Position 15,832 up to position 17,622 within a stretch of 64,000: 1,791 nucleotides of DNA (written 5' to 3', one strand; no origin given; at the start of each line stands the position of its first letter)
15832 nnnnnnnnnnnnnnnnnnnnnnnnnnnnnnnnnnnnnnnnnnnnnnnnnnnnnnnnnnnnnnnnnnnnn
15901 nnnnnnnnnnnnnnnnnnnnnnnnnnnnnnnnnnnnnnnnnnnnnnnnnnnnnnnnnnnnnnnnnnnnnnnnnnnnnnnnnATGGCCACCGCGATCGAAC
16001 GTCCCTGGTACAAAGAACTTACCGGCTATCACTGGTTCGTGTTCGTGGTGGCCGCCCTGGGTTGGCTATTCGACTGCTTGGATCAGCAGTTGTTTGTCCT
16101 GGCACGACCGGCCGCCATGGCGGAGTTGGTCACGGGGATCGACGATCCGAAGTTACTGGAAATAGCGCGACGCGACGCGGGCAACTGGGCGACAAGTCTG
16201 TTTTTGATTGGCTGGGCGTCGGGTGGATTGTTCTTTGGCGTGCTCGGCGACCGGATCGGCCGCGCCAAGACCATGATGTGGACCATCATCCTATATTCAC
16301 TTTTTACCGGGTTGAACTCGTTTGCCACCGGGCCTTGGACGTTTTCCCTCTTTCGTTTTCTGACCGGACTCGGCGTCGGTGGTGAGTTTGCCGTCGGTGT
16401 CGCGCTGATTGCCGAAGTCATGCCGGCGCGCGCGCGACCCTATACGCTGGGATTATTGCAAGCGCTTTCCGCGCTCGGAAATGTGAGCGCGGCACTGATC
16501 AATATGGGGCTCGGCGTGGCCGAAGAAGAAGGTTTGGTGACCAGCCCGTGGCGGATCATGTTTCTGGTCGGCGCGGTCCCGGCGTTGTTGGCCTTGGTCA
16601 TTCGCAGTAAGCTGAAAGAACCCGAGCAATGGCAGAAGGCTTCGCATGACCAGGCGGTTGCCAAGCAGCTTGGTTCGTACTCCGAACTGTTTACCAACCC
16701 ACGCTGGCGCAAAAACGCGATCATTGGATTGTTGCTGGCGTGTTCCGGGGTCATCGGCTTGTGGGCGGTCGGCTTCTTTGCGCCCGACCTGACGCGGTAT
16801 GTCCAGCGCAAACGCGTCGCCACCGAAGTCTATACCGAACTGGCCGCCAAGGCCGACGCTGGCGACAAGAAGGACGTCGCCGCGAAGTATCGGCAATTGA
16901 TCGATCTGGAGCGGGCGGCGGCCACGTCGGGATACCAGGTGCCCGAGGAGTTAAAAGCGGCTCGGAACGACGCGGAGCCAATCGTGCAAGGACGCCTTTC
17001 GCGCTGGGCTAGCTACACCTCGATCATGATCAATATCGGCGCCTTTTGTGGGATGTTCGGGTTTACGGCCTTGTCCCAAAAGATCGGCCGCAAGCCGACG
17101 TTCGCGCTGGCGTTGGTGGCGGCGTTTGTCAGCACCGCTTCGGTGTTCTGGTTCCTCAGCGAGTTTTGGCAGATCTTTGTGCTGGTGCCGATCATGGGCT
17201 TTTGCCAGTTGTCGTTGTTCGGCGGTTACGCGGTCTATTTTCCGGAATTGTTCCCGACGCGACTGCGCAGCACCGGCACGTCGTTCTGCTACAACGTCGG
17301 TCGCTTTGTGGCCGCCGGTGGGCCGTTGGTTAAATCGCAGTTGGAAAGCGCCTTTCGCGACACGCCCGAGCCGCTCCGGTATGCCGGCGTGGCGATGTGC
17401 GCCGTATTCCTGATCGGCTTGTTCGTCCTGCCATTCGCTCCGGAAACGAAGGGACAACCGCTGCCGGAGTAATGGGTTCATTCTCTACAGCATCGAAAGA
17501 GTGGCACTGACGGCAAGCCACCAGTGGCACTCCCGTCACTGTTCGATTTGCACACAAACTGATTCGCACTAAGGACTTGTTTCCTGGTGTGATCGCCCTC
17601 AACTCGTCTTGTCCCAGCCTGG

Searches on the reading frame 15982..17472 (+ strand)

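Call 13: search_protein_families(library=pfam, proteins=[window:15982-17472:+])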
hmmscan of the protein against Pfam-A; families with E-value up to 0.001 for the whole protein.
window:15982-17472:+ (496 aa): 3 families
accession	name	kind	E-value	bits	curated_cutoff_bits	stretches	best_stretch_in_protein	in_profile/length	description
PF00083.30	Sugar_tr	-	4e-33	115.4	22.3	3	69-221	50-201/452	Sugar (and other) transporter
PF07690.21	MFS_1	-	7.4e-33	114.3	33.4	2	63-269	30-227/347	Major Facilitator Superfamily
PF13347.12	MFS_2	-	3.8e-13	49.2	27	2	64-147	258-343/427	MFS/sugar transport protein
